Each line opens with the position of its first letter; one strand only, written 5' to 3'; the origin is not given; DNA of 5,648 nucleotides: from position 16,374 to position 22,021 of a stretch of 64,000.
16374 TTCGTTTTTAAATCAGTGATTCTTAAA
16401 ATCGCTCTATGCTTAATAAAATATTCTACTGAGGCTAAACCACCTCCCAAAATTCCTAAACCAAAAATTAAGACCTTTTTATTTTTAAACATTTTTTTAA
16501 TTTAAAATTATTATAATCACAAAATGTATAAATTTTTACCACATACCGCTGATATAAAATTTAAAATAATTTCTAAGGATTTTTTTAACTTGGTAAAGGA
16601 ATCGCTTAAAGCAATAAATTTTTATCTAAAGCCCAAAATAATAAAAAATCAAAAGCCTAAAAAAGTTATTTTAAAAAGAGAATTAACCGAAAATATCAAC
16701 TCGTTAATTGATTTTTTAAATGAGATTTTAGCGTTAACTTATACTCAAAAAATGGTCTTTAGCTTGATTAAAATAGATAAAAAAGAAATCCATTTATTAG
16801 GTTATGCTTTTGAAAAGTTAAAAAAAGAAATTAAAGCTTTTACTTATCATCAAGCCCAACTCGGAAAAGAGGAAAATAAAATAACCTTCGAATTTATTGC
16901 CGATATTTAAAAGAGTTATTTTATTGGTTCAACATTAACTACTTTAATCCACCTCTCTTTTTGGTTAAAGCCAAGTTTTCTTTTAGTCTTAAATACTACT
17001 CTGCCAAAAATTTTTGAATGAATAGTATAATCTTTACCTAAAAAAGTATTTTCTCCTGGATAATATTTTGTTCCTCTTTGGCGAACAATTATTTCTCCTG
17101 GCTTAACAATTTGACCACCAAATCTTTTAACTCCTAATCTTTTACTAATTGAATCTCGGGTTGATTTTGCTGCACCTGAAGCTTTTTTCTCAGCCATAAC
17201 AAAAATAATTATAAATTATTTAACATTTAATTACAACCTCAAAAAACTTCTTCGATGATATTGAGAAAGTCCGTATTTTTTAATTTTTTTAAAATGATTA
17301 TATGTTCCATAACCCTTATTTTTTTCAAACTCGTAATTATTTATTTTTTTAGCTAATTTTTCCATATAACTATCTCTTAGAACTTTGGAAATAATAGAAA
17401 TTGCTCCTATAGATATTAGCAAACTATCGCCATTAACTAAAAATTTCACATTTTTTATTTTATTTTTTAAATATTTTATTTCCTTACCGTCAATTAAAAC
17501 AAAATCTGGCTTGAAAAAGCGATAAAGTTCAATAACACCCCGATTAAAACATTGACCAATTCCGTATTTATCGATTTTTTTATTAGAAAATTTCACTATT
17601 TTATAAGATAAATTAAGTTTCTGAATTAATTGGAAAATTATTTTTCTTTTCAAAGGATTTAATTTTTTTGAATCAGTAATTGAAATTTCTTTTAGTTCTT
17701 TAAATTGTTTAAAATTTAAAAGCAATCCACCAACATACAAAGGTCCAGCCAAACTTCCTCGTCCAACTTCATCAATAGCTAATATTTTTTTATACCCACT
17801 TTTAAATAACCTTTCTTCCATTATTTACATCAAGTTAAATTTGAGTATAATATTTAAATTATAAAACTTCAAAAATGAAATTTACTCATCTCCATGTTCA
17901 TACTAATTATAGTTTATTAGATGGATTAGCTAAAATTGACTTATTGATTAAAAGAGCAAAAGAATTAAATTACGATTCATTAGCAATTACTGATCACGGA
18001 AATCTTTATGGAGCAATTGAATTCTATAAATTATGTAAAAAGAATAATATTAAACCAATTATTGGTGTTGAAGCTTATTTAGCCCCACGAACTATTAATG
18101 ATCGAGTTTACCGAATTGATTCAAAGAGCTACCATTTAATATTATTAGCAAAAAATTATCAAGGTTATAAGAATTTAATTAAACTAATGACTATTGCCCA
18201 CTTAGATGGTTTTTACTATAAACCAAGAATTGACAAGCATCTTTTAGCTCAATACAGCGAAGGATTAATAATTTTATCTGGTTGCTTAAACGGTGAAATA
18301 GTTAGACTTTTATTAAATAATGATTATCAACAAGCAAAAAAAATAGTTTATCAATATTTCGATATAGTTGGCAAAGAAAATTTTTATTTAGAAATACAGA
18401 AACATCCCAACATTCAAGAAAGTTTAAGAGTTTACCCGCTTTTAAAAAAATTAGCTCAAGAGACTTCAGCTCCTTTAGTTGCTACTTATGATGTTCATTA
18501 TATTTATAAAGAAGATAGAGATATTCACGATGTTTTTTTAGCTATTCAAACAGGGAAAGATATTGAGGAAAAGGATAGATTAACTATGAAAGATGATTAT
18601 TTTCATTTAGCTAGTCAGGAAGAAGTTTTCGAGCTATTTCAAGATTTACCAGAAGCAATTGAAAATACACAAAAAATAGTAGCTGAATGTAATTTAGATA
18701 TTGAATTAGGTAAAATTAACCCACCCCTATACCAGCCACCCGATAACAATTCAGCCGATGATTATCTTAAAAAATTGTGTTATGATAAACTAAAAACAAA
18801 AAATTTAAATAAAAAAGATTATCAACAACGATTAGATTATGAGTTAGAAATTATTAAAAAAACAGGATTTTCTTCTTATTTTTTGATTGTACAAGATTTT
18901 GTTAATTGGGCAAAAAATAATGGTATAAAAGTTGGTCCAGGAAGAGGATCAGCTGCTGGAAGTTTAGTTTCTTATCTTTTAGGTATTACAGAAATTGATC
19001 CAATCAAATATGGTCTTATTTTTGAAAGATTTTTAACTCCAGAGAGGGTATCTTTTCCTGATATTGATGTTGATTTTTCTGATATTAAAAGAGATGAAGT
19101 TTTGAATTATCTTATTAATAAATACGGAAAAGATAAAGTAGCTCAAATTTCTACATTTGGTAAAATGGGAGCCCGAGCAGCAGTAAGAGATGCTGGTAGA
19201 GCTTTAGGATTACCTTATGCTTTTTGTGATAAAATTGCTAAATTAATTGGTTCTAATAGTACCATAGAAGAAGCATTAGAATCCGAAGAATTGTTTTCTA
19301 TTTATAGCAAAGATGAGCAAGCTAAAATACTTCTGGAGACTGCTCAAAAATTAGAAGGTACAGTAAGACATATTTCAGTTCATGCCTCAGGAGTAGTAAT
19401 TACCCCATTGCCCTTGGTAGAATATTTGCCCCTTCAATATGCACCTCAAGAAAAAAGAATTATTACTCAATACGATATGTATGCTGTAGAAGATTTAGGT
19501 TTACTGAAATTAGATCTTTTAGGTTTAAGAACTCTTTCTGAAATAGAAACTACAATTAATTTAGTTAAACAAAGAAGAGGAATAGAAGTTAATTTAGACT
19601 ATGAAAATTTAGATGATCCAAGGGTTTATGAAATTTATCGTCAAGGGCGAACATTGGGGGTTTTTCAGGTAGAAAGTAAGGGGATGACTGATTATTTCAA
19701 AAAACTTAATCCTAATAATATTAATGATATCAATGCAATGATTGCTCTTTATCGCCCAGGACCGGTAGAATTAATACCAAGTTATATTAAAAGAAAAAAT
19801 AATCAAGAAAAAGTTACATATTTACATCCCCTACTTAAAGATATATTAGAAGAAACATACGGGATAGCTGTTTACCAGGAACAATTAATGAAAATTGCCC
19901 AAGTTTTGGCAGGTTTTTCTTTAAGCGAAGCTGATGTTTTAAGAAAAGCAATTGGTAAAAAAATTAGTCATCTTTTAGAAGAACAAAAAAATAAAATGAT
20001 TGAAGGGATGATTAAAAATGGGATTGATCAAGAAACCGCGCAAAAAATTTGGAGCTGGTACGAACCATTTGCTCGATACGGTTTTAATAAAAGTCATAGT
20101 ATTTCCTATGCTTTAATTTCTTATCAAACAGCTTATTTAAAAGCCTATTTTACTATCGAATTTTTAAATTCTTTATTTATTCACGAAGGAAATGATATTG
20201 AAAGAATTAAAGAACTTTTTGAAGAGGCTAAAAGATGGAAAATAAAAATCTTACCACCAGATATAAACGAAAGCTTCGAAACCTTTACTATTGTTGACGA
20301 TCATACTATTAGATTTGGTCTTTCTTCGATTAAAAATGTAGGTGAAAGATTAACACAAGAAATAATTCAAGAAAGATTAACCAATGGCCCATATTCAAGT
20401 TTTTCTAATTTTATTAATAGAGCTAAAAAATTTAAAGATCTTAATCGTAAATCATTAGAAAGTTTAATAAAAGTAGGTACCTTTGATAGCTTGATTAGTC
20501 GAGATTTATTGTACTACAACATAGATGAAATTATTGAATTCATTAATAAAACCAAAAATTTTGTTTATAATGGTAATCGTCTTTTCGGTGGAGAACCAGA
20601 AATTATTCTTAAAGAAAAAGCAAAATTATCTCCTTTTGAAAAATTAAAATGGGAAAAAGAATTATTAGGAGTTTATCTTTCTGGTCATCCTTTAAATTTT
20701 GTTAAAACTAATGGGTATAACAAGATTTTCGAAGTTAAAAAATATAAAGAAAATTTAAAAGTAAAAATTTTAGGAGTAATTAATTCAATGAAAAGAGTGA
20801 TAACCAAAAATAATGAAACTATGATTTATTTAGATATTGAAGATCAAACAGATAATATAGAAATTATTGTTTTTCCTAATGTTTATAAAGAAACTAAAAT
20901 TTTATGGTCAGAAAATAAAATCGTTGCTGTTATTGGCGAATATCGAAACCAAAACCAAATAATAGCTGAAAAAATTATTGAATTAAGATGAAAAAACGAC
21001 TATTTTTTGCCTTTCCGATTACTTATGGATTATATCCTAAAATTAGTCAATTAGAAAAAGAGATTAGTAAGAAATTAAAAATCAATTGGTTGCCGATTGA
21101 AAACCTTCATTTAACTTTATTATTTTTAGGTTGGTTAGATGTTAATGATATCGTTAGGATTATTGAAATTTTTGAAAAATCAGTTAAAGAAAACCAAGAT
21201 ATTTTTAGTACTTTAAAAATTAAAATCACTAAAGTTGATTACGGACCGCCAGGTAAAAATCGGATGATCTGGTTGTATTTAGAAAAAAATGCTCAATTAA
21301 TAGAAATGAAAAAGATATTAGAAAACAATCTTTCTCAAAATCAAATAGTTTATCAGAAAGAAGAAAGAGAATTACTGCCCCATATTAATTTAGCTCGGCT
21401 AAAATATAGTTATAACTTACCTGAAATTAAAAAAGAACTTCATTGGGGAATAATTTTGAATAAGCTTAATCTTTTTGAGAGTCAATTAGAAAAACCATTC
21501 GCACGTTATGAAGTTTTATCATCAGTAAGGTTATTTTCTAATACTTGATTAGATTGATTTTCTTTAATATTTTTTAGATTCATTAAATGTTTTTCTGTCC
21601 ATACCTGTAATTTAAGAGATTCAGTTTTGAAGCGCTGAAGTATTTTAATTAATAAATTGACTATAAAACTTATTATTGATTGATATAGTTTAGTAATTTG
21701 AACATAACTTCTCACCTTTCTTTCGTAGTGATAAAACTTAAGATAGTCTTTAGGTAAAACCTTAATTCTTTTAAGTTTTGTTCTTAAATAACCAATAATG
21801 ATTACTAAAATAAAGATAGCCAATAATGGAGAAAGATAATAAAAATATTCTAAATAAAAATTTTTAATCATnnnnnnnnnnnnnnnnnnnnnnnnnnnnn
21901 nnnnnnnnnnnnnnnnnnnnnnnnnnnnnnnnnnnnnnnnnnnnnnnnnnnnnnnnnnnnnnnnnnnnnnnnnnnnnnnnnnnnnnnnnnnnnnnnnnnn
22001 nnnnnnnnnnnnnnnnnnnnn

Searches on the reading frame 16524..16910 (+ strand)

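Call 11: search_protein_families(library=pfam, proteins=[window:16524-16910:+], max_evalue=0.001)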
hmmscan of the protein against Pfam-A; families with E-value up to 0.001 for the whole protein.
window:16524-16910:+ (128 aa): 1 family
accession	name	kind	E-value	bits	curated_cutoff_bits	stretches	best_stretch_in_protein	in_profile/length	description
PF01951.21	Archease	-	1.2e-17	64.9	25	1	2-128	1-136/136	Archease protein family (MTH1598/TM1083)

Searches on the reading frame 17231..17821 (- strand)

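Call 11: search_protein_families(library=pfam, proteins=[window:17231-17821:-], max_evalue=0.001)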
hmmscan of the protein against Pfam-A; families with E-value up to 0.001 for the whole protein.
window:17231-17821:- (196 aa): 1 family
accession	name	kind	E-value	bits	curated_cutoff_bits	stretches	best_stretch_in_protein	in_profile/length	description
PF01351.25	RNase_HII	-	9.2e-32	111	25.8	1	16-194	3-197/199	Ribonuclease HII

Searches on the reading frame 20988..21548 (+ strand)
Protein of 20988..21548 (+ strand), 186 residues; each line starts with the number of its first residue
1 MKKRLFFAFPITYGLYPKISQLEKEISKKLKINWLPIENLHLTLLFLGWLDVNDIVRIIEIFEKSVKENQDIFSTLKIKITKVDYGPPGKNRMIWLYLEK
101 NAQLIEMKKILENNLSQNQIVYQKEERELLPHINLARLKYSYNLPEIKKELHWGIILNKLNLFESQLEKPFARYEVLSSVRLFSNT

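Call 61: search_protein_families(library=pfam, proteins=[window:20988-21548:+], max_evalue=0.001)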
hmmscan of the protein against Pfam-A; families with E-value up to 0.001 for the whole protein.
window:20988-21548:+ (186 aa): 2 families
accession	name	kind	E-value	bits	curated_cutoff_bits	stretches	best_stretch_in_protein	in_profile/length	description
PF10469.15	AKAP7_NLS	-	1e-08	35.8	24.4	1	15-159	14-171/208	AKAP7 2'5' RNA ligase-like domain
PF02834.22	LigT_PEase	-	1.9e-07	31.6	23.3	1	18-67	10-62/87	LigT like Phosphoesterase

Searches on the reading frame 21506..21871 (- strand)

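Call 61: search_protein_families(library=pfam, proteins=[window:21506-21871:-], max_evalue=0.001)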
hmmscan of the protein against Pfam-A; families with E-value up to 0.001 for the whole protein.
window:21506-21871:- (121 aa): 0 families

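Call 70: search_protein_families(library=pfam, proteins=[window:21506-21871:-], max_evalue=0.1)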
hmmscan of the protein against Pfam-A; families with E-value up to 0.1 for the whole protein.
window:21506-21871:- (121 aa): 2 families
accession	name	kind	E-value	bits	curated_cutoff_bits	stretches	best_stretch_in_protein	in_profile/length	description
PF19963.4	VMAP-M1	-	0.012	16.6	25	1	62-109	51-101/113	vWA-MoxR associated protein middle region (VMAP-M) 1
PF01412.23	ArfGap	-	0.051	14.1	28.7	1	82-119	52-89/117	Putative GTPase activating protein for Arf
